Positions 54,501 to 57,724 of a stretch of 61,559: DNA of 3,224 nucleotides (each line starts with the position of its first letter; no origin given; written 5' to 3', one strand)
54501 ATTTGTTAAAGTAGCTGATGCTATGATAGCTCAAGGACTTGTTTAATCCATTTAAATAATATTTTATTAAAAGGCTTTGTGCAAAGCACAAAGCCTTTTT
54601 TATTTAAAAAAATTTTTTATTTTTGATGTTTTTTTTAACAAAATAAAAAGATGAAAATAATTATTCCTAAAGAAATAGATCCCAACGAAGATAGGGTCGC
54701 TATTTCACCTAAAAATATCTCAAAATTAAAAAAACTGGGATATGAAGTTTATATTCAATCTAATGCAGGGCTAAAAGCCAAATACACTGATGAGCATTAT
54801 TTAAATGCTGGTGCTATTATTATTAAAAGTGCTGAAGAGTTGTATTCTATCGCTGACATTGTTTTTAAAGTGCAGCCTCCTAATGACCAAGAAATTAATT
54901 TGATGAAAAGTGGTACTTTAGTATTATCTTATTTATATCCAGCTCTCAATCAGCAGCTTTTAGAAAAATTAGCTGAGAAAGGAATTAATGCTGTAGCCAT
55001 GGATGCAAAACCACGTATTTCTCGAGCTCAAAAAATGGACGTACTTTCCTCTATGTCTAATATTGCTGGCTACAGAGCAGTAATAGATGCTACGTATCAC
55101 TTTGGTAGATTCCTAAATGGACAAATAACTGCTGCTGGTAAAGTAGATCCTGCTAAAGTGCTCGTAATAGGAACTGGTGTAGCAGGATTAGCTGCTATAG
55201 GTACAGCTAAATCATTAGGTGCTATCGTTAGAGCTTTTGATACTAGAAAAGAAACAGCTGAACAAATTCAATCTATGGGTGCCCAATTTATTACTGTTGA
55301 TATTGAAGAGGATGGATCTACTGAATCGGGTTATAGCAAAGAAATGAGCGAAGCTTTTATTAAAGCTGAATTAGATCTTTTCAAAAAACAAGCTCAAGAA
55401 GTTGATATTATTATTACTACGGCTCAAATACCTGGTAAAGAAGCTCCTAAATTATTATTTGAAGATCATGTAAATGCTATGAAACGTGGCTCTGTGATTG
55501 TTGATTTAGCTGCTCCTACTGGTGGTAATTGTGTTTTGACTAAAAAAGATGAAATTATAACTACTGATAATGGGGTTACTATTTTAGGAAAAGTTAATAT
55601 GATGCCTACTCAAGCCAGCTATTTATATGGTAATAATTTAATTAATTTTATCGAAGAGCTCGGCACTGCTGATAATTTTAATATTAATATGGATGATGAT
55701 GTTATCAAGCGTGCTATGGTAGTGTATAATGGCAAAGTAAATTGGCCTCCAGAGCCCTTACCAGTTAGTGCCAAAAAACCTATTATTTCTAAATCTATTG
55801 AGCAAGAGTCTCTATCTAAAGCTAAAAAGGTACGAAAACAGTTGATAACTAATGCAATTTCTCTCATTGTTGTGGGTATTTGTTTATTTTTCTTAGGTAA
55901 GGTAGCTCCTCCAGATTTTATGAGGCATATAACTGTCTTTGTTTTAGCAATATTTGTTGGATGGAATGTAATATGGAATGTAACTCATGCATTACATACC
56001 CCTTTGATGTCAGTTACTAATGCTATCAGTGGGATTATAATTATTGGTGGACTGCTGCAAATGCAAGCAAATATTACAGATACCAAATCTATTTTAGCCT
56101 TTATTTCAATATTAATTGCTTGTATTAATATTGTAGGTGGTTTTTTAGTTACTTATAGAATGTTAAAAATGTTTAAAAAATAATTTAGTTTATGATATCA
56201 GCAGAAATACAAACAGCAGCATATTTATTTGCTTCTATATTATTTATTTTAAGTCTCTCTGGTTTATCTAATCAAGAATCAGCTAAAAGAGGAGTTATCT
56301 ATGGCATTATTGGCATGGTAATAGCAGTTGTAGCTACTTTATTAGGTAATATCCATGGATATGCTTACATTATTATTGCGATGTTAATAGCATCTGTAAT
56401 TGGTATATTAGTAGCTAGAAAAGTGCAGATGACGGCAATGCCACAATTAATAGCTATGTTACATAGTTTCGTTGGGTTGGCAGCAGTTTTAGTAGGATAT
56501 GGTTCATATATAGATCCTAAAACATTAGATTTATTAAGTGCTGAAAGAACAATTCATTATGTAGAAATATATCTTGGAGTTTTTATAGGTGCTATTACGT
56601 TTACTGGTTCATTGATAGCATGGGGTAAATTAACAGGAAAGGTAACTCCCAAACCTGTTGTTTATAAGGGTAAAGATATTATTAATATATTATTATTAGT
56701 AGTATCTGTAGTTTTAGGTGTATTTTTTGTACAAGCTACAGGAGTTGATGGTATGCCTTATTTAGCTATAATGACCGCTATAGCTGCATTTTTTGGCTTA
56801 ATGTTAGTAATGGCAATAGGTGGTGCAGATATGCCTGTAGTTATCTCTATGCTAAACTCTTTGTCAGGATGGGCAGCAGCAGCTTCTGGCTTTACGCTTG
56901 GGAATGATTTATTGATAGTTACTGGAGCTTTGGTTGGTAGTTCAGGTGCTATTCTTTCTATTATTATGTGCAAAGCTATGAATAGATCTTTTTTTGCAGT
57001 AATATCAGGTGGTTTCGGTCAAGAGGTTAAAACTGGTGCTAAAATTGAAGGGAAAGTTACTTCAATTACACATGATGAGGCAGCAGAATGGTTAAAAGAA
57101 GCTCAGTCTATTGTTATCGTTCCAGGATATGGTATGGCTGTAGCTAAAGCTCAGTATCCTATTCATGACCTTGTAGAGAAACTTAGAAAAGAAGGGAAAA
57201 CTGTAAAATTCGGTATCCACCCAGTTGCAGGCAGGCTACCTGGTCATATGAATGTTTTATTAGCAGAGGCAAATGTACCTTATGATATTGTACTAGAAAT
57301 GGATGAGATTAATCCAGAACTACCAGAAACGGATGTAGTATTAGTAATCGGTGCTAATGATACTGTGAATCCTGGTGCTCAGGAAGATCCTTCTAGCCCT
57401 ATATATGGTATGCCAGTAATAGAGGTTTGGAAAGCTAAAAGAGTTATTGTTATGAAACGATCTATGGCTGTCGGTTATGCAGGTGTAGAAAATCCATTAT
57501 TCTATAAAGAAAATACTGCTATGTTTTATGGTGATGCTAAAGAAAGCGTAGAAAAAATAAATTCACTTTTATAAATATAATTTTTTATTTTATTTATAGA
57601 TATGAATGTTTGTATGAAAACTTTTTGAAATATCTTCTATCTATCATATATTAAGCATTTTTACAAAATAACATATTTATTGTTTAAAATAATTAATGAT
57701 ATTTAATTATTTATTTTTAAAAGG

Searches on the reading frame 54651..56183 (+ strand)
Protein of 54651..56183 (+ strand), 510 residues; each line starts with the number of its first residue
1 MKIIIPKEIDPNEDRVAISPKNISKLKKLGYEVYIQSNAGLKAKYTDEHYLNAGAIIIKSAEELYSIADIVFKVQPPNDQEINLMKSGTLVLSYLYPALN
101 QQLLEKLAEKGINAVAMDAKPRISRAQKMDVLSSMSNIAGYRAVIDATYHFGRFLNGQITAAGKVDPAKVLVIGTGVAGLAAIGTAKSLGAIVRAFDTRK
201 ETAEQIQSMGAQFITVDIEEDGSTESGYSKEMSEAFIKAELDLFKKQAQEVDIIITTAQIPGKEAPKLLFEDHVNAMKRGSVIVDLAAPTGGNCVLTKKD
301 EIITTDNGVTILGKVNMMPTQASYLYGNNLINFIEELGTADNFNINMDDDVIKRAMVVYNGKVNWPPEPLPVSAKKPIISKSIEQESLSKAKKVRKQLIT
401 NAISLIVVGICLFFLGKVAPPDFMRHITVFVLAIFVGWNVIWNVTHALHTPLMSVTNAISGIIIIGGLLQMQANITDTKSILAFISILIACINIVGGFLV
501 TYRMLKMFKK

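Call 80: search_protein_families(library=pfam, proteins=[window:54651-56183:+], max_evalue=0.00001)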
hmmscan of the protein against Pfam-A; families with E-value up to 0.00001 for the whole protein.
window:54651-56183:+ (510 aa): 3 families
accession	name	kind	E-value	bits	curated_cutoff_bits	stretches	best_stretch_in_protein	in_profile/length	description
PF01262.27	AlaDh_PNT_C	-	9.7e-64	215.1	23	1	143-365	1-213/214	Alanine dehydrogenase/PNT, C-terminal domain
PF05222.21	AlaDh_PNT_N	-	6.3e-46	156.4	30.4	1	5-139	2-136/136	Alanine dehydrogenase/PNT, N-terminal domain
PF12769.12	PNTB_4TM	-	2.3e-35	121.3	26.2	1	426-510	1-85/85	4TM region of pyridine nucleotide transhydrogenase, mitoch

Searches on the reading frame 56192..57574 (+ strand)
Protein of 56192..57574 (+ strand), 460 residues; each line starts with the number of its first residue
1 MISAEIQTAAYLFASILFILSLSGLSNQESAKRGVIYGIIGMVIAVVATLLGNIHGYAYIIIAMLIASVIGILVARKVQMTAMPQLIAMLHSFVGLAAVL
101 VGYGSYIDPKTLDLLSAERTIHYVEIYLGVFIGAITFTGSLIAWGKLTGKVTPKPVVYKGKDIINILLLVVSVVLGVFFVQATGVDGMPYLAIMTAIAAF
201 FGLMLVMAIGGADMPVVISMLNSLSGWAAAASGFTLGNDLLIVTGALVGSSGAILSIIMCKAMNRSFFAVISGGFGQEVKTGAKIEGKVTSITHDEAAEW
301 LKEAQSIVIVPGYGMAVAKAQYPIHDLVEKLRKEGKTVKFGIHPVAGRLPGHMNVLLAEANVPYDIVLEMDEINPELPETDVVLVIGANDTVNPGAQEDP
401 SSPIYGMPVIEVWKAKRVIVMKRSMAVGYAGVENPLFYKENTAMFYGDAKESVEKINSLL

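Call 80: search_protein_families(library=pfam, proteins=[window:56192-57574:+], max_evalue=0.00001)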
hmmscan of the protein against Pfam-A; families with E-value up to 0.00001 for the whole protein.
window:56192-57574:+ (460 aa): 1 family
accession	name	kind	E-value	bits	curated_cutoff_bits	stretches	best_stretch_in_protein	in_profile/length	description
PF02233.22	PNTB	-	8.3e-197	655.1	31.7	1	8-457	2-454/456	NAD(P) transhydrogenase beta subunit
